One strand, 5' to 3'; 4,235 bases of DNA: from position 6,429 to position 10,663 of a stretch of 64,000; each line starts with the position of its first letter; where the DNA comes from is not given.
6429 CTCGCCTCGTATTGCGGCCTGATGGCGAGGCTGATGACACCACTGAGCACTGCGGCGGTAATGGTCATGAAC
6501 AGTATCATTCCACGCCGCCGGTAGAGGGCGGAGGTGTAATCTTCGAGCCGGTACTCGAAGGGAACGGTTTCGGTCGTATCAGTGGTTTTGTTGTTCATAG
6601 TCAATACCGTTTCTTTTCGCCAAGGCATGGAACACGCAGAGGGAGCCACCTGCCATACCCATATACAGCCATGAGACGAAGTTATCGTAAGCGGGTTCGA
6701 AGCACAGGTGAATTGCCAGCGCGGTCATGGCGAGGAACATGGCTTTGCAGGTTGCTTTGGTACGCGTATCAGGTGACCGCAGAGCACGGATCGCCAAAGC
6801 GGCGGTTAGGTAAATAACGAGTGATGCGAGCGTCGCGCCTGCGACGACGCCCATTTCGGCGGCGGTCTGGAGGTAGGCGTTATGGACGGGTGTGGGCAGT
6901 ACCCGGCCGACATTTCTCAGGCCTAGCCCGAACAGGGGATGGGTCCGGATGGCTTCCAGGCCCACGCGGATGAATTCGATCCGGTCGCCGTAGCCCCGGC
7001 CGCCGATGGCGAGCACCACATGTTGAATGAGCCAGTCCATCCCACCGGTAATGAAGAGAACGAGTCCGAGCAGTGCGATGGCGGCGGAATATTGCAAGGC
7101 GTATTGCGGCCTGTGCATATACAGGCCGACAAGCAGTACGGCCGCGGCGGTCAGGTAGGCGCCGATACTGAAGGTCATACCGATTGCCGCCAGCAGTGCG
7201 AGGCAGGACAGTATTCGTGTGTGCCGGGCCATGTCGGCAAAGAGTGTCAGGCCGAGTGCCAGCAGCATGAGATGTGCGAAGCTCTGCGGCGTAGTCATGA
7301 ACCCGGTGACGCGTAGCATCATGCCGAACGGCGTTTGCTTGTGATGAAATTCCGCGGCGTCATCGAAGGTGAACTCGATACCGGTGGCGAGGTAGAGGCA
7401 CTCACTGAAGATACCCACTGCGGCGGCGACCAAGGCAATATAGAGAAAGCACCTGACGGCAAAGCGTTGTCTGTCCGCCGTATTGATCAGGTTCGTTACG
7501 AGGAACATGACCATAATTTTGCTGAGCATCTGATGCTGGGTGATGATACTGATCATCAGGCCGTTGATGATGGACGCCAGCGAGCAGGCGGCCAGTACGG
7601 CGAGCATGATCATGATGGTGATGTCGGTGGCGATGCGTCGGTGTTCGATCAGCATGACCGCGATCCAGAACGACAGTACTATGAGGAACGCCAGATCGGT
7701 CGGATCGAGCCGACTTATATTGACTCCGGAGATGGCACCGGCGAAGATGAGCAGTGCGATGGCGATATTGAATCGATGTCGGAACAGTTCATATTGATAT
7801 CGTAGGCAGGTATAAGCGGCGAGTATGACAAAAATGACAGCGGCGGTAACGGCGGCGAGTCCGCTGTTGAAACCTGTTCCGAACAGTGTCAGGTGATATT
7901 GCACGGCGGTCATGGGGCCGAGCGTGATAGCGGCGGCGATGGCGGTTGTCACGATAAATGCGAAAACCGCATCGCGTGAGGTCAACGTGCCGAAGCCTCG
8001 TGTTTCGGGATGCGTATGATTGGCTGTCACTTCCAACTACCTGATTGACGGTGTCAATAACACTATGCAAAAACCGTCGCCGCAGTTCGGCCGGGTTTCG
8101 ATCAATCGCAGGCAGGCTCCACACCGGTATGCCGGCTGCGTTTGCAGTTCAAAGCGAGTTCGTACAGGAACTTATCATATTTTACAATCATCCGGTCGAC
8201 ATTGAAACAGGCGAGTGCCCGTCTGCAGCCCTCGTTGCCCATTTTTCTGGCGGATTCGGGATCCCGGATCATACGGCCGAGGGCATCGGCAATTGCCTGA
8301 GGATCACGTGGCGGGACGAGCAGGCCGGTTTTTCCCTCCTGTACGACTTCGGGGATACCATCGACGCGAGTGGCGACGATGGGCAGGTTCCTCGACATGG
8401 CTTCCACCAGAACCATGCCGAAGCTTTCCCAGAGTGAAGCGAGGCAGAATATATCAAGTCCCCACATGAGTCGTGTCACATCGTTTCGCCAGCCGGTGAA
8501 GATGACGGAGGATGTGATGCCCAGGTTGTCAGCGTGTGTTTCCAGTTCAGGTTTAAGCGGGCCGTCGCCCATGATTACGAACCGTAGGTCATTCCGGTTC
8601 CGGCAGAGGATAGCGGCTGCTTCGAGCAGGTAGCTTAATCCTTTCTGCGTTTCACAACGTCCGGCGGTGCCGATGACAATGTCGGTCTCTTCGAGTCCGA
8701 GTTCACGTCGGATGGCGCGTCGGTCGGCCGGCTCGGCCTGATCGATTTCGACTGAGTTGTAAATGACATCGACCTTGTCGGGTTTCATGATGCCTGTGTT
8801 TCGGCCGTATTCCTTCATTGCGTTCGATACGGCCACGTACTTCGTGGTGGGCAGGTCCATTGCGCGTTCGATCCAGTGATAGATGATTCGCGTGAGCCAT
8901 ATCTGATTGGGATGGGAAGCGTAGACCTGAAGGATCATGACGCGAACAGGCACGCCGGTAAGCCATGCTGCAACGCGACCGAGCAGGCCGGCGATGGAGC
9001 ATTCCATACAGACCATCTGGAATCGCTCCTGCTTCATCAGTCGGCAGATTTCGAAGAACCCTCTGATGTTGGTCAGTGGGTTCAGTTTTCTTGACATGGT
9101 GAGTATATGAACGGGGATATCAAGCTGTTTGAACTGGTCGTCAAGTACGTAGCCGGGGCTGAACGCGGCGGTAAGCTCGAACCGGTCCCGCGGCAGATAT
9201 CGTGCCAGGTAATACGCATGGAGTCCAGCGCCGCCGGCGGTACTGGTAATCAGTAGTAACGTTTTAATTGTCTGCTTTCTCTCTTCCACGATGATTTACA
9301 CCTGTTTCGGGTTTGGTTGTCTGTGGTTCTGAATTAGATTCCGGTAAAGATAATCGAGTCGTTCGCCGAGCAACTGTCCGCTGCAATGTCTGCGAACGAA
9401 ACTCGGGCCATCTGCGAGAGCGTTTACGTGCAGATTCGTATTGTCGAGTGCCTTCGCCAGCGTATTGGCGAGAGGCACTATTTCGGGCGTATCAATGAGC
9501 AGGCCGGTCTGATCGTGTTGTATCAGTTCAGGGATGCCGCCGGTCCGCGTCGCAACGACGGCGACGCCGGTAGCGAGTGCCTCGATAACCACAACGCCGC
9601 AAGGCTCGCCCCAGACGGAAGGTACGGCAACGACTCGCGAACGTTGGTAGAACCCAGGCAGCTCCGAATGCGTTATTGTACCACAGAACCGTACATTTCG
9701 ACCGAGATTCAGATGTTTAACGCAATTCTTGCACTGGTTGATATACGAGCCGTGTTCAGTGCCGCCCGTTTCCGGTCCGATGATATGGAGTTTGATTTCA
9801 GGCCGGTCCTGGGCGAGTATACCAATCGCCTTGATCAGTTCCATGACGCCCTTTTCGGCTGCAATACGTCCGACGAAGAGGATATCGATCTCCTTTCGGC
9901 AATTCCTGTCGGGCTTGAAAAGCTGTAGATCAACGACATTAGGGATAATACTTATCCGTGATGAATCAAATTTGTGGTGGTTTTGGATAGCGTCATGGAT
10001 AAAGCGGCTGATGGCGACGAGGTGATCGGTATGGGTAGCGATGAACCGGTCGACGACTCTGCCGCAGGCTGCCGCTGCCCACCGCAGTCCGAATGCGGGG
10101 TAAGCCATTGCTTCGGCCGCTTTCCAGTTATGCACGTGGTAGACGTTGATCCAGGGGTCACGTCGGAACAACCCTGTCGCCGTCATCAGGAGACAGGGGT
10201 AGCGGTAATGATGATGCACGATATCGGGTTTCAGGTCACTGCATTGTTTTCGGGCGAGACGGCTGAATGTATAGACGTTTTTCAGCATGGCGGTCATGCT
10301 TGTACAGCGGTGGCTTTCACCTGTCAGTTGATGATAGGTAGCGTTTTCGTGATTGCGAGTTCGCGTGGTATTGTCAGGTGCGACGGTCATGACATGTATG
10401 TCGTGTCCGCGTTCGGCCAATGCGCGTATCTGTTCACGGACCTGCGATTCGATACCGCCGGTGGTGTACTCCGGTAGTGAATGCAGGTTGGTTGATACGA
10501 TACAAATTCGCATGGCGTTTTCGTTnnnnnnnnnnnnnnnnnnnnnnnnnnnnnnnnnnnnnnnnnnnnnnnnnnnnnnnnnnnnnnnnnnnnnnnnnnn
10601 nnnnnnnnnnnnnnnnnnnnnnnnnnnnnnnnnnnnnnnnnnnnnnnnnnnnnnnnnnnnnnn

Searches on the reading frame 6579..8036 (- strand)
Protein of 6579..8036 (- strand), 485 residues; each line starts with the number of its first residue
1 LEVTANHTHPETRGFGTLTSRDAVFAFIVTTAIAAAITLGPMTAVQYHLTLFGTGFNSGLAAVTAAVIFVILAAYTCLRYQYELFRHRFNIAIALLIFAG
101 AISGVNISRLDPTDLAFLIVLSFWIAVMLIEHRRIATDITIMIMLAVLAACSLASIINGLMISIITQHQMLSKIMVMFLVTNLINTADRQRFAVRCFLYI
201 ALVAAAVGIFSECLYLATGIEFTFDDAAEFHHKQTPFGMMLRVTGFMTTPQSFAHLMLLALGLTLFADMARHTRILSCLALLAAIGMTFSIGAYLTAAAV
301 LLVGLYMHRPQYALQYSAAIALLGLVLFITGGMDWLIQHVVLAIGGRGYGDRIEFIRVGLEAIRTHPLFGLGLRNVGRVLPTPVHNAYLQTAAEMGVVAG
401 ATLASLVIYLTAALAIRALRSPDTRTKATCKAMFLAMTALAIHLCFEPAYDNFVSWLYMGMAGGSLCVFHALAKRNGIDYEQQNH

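Call 58: search_protein_families(library=pfam, proteins=[window:6579-8036:-], max_evalue=0.001)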
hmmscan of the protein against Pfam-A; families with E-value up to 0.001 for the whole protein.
window:6579-8036:- (485 aa): 1 family
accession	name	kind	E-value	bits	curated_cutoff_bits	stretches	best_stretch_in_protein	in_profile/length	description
PF04932.20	Wzy_C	-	5.9e-10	39.6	31.7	1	277-402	2-147/149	O-Antigen ligase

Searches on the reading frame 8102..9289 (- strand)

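Call 58: search_protein_families(library=pfam, proteins=[window:8102-9289:-], max_evalue=0.001)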
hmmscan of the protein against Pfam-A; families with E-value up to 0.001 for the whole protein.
window:8102-9289:- (395 aa): 6 families
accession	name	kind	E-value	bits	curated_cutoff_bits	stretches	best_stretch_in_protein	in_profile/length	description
PF00534.26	Glycos_transf_1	-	1.7e-45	155.1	26.4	1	189-354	1-169/172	Glycosyl transferases group 1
PF13692.12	Glyco_trans_1_4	-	4.4e-41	140.9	27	1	205-343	3-142/142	Glycosyl transferases group 1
PF13439.12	Glyco_transf_4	-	4e-15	56.7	28.5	1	19-183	2-169/170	Glycosyltransferase Family 4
PF13579.12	Glyco_trans_4_4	-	7.6e-13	49.5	29.7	1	19-178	1-157/158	Glycosyl transferase 4-like domain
PF20706.3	GT4-conflict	-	7.5e-07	28.9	26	1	151-349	150-363/385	Family 4 Glycosyltransferase in conflict systems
PF13524.12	Glyco_trans_1_2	-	1.4e-06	28.8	25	1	231-366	11-137/144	Glycosyl transferase-like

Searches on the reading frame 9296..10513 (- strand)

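Call 58: search_protein_families(library=pfam, proteins=[window:9296-10513:-], max_evalue=0.001)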
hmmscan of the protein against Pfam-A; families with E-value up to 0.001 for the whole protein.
window:9296-10513:- (405 aa): 7 families
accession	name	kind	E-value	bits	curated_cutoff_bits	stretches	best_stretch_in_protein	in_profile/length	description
PF00534.26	Glycos_transf_1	-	6.2e-36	124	26.4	1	207-362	14-162/172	Glycosyl transferases group 1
PF13692.12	Glyco_trans_1_4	-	1.9e-29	103.2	27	1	210-358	3-142/142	Glycosyl transferases group 1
PF13439.12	Glyco_transf_4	-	2.6e-23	83.4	28.5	1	19-197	2-169/170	Glycosyltransferase Family 4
PF13579.12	Glyco_trans_4_4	-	1.3e-18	68.3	29.7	1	19-192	1-157/158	Glycosyl transferase 4-like domain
PF20706.3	GT4-conflict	-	3.6e-12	46.4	26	1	18-354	11-342/385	Family 4 Glycosyltransferase in conflict systems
PF13477.12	Glyco_trans_4_2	-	2.8e-05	24.7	23.4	1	27-111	15-90/139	Glycosyl transferase 4-like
PF13524.12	Glyco_trans_1_2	-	0.0001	22.7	25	1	235-344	10-102/144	Glycosyl transferase-like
